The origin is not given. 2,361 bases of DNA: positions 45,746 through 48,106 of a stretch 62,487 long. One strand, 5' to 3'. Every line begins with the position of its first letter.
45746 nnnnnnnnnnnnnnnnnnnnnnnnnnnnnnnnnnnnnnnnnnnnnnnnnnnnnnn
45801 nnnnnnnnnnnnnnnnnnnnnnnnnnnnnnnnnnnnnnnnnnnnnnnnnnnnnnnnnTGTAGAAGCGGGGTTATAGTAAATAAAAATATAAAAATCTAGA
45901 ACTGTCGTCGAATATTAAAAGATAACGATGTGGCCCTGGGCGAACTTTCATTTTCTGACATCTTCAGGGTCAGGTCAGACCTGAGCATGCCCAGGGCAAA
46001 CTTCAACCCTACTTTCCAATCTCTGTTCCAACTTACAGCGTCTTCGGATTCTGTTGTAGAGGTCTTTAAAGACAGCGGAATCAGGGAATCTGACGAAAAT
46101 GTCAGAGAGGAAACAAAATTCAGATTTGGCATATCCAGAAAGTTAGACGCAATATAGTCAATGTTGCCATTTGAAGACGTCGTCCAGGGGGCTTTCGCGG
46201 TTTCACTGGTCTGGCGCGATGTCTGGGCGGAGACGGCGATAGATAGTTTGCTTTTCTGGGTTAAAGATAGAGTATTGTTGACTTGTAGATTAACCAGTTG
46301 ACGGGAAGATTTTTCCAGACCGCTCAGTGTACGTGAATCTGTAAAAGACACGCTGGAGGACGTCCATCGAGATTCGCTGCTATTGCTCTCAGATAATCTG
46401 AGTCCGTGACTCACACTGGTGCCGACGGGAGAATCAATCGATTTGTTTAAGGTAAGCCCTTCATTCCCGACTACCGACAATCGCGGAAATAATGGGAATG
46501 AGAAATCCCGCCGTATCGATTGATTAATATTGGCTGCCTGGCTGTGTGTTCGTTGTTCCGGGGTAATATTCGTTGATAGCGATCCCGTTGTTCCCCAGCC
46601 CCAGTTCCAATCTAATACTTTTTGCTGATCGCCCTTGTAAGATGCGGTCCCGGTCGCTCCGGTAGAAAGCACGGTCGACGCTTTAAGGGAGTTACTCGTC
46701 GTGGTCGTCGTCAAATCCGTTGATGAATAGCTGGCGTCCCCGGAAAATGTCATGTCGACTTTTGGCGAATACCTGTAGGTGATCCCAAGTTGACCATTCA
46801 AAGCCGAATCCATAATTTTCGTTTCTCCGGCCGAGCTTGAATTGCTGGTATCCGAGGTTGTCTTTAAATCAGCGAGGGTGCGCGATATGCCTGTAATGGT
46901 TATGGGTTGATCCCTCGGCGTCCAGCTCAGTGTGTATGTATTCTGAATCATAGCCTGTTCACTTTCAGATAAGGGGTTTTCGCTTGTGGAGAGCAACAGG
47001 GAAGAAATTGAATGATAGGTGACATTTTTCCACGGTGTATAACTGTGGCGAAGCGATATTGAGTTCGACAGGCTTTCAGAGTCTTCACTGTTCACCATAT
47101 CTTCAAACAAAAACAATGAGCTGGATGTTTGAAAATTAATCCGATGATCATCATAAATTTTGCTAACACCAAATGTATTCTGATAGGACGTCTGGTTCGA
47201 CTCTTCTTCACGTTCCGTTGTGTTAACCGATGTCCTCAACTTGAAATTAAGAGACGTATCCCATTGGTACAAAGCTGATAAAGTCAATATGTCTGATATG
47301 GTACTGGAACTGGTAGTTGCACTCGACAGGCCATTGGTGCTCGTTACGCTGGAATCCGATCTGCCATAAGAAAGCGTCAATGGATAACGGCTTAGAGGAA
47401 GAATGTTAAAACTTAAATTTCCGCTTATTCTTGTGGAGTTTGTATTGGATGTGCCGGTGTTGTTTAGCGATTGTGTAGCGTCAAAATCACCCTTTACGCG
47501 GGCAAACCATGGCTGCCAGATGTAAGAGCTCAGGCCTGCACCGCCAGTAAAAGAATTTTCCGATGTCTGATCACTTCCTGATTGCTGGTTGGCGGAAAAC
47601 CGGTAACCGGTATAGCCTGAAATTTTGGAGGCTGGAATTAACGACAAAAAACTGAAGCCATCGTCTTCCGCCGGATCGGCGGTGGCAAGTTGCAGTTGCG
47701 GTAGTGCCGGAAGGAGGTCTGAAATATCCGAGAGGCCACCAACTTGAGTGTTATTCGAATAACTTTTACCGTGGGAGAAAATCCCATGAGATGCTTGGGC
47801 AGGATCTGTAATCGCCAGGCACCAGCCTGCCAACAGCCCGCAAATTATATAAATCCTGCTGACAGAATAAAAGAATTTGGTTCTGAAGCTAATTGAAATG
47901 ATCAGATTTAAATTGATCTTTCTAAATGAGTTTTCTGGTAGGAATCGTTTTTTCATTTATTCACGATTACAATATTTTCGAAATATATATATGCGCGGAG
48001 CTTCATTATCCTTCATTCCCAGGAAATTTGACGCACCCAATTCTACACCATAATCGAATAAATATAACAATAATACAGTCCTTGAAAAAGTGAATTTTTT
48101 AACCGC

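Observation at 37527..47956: Porin-like barrel + nine-gene cytochrome/NHL operon: candidate uncharacterised trans-envelope electron conduit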

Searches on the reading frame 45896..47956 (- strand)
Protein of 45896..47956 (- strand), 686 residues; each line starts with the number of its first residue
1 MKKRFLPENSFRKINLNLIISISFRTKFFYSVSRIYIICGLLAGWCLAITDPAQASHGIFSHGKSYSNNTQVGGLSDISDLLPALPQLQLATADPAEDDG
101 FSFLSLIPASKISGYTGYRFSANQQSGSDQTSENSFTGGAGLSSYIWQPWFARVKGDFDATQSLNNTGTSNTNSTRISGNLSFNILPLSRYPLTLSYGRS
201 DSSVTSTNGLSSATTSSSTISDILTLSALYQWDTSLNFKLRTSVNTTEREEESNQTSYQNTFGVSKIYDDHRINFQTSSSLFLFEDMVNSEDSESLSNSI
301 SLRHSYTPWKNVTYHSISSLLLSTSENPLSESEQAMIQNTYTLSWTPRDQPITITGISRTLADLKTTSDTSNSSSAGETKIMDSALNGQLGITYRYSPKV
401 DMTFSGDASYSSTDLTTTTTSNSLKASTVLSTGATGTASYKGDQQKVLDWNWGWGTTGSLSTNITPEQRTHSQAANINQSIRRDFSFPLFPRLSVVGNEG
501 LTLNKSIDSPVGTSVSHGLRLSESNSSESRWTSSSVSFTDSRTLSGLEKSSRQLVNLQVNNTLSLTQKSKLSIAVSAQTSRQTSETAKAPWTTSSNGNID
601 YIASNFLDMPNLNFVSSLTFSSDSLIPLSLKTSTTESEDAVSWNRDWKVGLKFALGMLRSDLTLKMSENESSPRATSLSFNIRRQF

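Call 4: search_protein_families(library=pfam, proteins=[window:45896-47956:-], max_evalue=0.01)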
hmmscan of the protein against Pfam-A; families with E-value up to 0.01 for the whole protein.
window:45896-47956:- (686 aa): 1 family
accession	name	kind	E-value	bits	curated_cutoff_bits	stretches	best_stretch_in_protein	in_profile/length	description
PF15465.11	DUF4634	-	0.0098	16.6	27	0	250-300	27-75/131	Domain of unknown function (DUF4634)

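Call 5: search_protein_families(library=ncbifam, proteins=[window:45896-47956:-], max_evalue=0.01)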
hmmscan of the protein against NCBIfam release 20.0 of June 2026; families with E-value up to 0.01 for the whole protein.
window:45896-47956:- (686 aa): 0 families

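Call 7: find_homologous_proteins(query=window:45896-47956:-)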
Query window:45896-47956:- (686 aa): 5 proteins with E <= 0.001 among 8000 candidates.
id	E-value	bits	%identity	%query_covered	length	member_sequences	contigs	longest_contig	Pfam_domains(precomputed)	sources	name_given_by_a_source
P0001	0.0e+0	1469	100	100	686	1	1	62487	-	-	-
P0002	3.4e-41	160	24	85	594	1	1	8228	-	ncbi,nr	ncbi:MAG: hypothetical protein D6826_08975 [Alphaproteobacteria bacterium]|nr:MAG: hypothetical prot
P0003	2.4e-39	154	25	85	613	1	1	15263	-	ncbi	-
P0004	1.4e-24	105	23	85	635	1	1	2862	-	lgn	-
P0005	7.4e-19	86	23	79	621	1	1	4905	-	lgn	-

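Call 10: find_encoding_contigs(protein=P0003, flank=10000)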
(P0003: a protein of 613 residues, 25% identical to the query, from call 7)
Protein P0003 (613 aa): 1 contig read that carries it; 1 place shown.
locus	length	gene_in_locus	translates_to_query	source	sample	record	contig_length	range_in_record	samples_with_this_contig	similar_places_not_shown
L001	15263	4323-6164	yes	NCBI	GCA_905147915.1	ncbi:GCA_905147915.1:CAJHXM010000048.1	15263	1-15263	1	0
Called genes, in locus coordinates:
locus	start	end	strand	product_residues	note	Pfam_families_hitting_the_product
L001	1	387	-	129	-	?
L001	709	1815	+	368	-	PF01436:NHL (faint), PF08450:SGL (faint), PF25021:TEN_NHL (faint), PF06739:SBBP (faint), PF17170:DUF5128 (weak)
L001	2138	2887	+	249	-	PF14522:Cytochrome_C7 (faint), PF09699:Paired_CXXCH_1 (weak)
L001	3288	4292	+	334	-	PF13623:SurA_N_2 (weak), PF13624:SurA_N_3 (weak), PF13145:Rotamase_2, PF13616:Rotamase_3, PF00639:Rotamase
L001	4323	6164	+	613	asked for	-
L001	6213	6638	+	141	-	PF14522:Cytochrome_C7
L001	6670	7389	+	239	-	PF14522:Cytochrome_C7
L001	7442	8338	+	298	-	PF13424:TPR_12 (faint), PF07719:TPR_2 (faint)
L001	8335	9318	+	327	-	-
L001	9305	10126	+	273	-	PF13675:PilJ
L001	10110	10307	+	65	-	-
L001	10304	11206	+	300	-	PF01731:Arylesterase (faint), PF01436:NHL (faint), PF08450:SGL (faint), PF17170:DUF5128 (faint), PF25021:TEN_NHL (faint)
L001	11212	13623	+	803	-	PF14522:Cytochrome_C7 (faint), PF14537:Cytochrom_c3_2 (faint), PF09699:Paired_CXXCH_1 (faint), PF22113:Mtrc-MtrF_II-IV_dom (weak)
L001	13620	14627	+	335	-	PF05140:ResB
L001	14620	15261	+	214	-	?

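Call 11: find_encoding_contigs(protein=P0002, flank=10000)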
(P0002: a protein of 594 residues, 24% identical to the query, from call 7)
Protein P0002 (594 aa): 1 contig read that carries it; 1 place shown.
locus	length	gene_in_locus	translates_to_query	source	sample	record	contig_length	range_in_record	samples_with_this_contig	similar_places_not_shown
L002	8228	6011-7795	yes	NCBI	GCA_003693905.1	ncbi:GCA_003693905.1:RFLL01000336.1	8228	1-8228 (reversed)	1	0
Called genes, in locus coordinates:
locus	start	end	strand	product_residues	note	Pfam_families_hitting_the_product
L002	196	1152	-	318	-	PF22113:Mtrc-MtrF_II-IV_dom (faint), PF14522:Cytochrome_C7 (faint), PF14537:Cytochrom_c3_2 (faint), PF09699:Paired_CXXCH_1 (weak)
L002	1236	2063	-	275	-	PF00027:cNMP_binding, PF13545:HTH_Crp_2, PF00325:Crp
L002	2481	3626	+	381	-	PF01436:NHL (faint), PF01731:Arylesterase (faint), PF25021:TEN_NHL (faint), PF08450:SGL (faint), PF17170:DUF5128 (weak)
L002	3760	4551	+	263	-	PF22113:Mtrc-MtrF_II-IV_dom (faint), PF09699:Paired_CXXCH_1 (faint)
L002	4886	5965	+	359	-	PF13145:Rotamase_2, PF13616:Rotamase_3, PF00639:Rotamase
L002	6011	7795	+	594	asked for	-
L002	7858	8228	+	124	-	PF14522:Cytochrome_C7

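Call 20: search_protein_representatives(protein=window:45896-47956:-)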
Query: 686 residues. Proteins with E-value up to 0.001 (for the whole library): 349; up to 1e-10: 153; up to 1e-30: 22. The best 150 are listed.
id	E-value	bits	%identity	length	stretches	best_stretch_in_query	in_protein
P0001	0.0e+00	1469.2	100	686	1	1-686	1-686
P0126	9.4e-87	308.5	34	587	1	108-686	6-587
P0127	3.1e-76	273.7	31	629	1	101-686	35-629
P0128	9.4e-67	242.4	30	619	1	105-672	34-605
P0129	5.5e-62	226.7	30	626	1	96-685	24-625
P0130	1.3e-61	225.5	47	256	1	434-686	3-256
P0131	1.7e-60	221.8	28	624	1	105-686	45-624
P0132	2.5e-42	161.7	26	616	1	107-686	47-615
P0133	1.3e-40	156.1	28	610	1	103-686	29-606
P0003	7.7e-40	153.5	25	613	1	106-685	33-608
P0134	1.4e-38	149.3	25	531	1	143-619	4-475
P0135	9.7e-38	146.6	26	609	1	140-686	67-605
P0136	4.6e-37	144.3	26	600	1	108-686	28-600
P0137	1.1e-34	136.5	24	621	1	108-686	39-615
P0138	1.3e-34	136.3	25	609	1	98-685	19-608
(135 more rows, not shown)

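Call 32: search_solved_structures(query=window:45896-47956:-, max_evalue=10)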
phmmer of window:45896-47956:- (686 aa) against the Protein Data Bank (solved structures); distinct sequences matched with E-value up to 10: 3.
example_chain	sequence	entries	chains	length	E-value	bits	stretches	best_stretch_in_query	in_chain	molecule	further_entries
9dx2_H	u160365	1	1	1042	0.26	13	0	341-370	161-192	GATOR2 complex protein WDR24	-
9rwy_A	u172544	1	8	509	0.7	11.6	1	305-353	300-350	catalase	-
9hxt_H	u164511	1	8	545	0.77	11.4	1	305-353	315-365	Catalase-phenol oxidase from Cladosporium sp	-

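Call 46: predict_structure(alignment_id=A1)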
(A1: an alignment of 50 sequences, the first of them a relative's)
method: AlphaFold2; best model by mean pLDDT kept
length: 686 residues; sequences in the alignment: 50
mean_pLDDT: 85.4   pTM: 0.69
mean pLDDT of the five models: 85.4, 85.0, 85.0, 84.5, 84.3
residues with pLDDT >= 90: 514; 70-90: 45; 50-70: 21; < 50: 106
segments of 3 or more residues with pLDDT < 50: 1-96, 631-634
pLDDT, mean of each block of 10 residues (from residue 1): 36 33 30 35 36 35 34 38 44 46 66 97 95 98 88 95 96 97 95 98 91 91 98 97 98 97 98 98 96 97 98 98 96 98 97 98 96 81 98 97 98 91 83 98 96 98 96 97 93 96 95 97 94 97 94 97 96 97 94 95 96 97 68 51 92 97 95 92 97
secondary structure, 60 per line:
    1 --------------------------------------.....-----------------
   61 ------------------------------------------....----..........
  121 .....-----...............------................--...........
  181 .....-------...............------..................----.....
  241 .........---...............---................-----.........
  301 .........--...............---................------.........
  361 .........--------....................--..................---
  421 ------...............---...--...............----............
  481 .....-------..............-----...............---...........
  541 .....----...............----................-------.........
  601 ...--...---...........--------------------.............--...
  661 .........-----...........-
elements in order (helices of 4 or more, strands of 3 or more residues): H39-43 H103-106 E111-125 E131-145 E152-167 E170-185 E193-207 E214-231 E236-249 E253-267 E271-286 E292-309 E312-326 E330-345 E352-369 E378-397 E400-417 E427-441 E445-447 E450-464 E469-485 E493-506 E512-526 E530-545 E550-564 E569-584 E592-603 E612-622 E643-655 E658-669 E675-685

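Call 51: fold_search(model_id=the predicted structure, library=pdb)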
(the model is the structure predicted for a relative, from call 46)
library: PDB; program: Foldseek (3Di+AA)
matches with E <= 10: 797; with E <= 0.001: 293
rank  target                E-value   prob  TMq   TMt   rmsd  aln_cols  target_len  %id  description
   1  2hdi_A                1.4e-09  1.00  0.29  0.32  17.9       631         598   10  Crystal structure of the Colicin I receptor Cir from E.coli in complex with receptor binding domain of Colicin Ia. (released 2007-05-08)
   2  9nn6_A                2.5e-09  1.00  0.28  0.30  18.4       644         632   10  E. coli Cir in Complex with the RBD of Microcin V (released 2025-09-24)
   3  1nqg                  5.3e-09  1.00  0.28  0.32  13.1       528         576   10  OUTER MEMBRANE COBALAMIN TRANSPORTER (BTUB) FROM E. COLI, WITH BOUND CALCIUM (released 2003-04-29)
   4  6e4v                  5.9e-09  1.00  0.23  0.24  22.2       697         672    9  The Crystal Structure of FhuE from E. coli in complex with its substrate Coprogen (released 2019-04-10)
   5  9q8n_A                6.9e-09  1.00  0.26  0.30  17.9       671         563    9  Cryo-EM structure of Shigella flexneri LptDE bound by a Bicyclic peptide molecule (Compound 16) (released 2025-10-15)
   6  1xkw                  6.9e-09  1.00  0.20  0.21  21.5       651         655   10  Pyochelin outer membrane receptor FptA from Pseudomonas aeruginosa (released 2005-10-04)
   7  9dir_B                1.0e-08  1.00  0.24  0.26  21.2       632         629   10  Cryo-EM structure of the heme/hemoglobin transporter ChuA, in complex with de novo designed binder G7 (released 2025-05-21)
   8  9dis_B                1.3e-08  1.00  0.27  0.29  17.0       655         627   10  Cryo-EM structure of the heme/hemoglobin transporter ChuA, in complex with de novo designed binder H3 (released 2025-05-21)
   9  8p98_A                1.5e-08  1.00  0.29  0.31  16.6       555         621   12  BtuB3G3 bound to cyanocobalamin with ordered EL8 (released 2023-08-16)
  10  9dhe                  1.7e-08  1.00  0.27  0.29  19.4       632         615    8  The crystal structure on the heme/hemoglobin transporter ChuA, in complex with heme (released 2025-05-21)
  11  4epa                  2.0e-08  1.00  0.22  0.24  21.3       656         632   10  The crystal structure of the ferric yersiniabactin uptake receptor FyuA from Yersinia pestis (released 2012-06-20)
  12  2o5p_B                2.0e-08  1.00  0.23  0.22  21.9       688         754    8  Crystal structure of the full length ferric pyoverdine outer membrane receptor FpvA of Pseudomonas aeruginosa in its a (released 2007-10-30)
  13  4rdr                  2.3e-08  1.00  0.23  0.23  20.6       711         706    7  Structure of the bacterial Zn-transporter ZnuD from Neisseria meningitidis (locked conformation bound to zinc and cadmiu (released 2015-08-19)
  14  2gsk_A                2.8e-08  1.00  0.24  0.27  19.2       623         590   10  Structure of the BtuB:TonB Complex (released 2006-06-13)
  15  4rhb_A                2.9e-08  1.00  0.27  0.30  17.8       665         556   10  Crystal structure of the lipopolysaccharide assembly complex LptD-LptE from the Escherichia coli outer membrane (released 2015-08-26)
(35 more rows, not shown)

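Call 62: find_encoding_contigs(protein=P0001, flank=1000, max_places=3)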
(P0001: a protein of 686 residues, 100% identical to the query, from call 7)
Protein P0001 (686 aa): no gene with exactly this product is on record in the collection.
